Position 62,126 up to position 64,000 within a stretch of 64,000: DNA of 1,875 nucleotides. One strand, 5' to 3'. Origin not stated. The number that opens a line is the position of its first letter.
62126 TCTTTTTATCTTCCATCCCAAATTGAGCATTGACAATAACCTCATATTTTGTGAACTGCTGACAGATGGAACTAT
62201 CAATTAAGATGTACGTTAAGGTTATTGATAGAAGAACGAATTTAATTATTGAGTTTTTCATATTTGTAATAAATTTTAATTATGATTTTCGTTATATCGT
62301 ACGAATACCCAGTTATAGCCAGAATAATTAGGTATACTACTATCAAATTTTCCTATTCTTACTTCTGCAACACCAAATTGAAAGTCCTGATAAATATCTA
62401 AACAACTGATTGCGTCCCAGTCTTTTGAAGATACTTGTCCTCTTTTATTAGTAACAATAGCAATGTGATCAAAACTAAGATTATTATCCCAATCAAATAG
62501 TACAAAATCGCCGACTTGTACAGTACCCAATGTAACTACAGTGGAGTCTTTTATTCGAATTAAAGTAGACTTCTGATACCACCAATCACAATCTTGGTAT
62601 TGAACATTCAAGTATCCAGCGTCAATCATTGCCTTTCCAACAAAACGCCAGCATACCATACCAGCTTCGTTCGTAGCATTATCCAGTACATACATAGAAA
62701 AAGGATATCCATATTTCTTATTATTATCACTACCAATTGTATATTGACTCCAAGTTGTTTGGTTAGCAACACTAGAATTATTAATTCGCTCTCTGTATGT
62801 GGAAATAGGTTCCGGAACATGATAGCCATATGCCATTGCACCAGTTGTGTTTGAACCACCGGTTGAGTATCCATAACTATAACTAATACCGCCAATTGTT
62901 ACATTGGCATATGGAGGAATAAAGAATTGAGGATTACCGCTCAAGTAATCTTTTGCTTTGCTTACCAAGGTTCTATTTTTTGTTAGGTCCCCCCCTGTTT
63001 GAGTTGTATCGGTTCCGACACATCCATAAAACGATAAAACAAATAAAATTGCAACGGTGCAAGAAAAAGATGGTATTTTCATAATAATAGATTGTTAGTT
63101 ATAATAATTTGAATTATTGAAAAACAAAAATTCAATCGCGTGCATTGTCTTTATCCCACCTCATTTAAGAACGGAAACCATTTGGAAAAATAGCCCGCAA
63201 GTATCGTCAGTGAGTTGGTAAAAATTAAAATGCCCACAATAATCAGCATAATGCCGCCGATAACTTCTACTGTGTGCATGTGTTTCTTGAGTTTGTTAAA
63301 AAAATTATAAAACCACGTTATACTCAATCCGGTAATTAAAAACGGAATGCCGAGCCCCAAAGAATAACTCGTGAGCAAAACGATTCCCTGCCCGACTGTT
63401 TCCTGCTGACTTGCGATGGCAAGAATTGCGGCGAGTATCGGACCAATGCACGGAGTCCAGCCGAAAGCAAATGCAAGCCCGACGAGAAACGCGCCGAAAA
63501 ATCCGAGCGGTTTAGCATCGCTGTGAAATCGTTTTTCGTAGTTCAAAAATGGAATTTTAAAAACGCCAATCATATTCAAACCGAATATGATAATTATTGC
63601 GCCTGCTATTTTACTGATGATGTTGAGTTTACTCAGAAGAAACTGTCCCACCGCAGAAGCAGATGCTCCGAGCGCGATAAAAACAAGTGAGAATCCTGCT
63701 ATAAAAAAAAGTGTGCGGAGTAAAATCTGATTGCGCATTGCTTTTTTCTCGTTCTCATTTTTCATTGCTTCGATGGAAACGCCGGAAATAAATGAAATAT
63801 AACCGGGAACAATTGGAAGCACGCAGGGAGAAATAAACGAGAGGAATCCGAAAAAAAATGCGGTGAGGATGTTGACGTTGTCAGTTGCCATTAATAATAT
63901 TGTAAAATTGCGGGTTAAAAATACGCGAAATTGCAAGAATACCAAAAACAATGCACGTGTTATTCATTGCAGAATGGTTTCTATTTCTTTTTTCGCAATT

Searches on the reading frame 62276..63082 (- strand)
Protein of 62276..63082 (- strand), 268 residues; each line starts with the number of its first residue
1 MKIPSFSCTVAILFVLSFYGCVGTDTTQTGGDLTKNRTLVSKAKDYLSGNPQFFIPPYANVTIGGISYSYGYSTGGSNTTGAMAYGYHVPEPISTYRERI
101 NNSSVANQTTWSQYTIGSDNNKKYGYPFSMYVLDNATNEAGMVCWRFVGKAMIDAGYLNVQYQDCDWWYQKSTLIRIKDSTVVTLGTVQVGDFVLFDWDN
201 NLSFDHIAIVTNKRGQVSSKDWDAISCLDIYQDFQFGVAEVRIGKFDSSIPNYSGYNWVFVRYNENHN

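Call 52: search_protein_families(library=pfam, proteins=[window:62276-63082:-], max_evalue=0.01)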
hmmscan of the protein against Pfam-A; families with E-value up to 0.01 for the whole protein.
window:62276-63082:- (268 aa): 2 families
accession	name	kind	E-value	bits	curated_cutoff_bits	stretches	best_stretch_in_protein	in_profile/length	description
PF05257.22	CHAP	-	5.4e-06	27.3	26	1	141-216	9-74/81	CHAP domain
PF12671.13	Amidase_6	-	0.0016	19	23.2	1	187-215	102-130/163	Putative amidase domain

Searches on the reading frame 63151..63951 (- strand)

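Call 52: search_protein_families(library=pfam, proteins=[window:63151-63951:-], max_evalue=0.01)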
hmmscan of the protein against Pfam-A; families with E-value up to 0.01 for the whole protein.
window:63151-63951:- (266 aa): 1 family
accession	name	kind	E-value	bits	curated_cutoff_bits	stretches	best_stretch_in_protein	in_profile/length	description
PF02683.22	DsbD_TM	-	2.4e-20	73.2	27.1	1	28-244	5-215/219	Cytochrome C biogenesis protein transmembrane domain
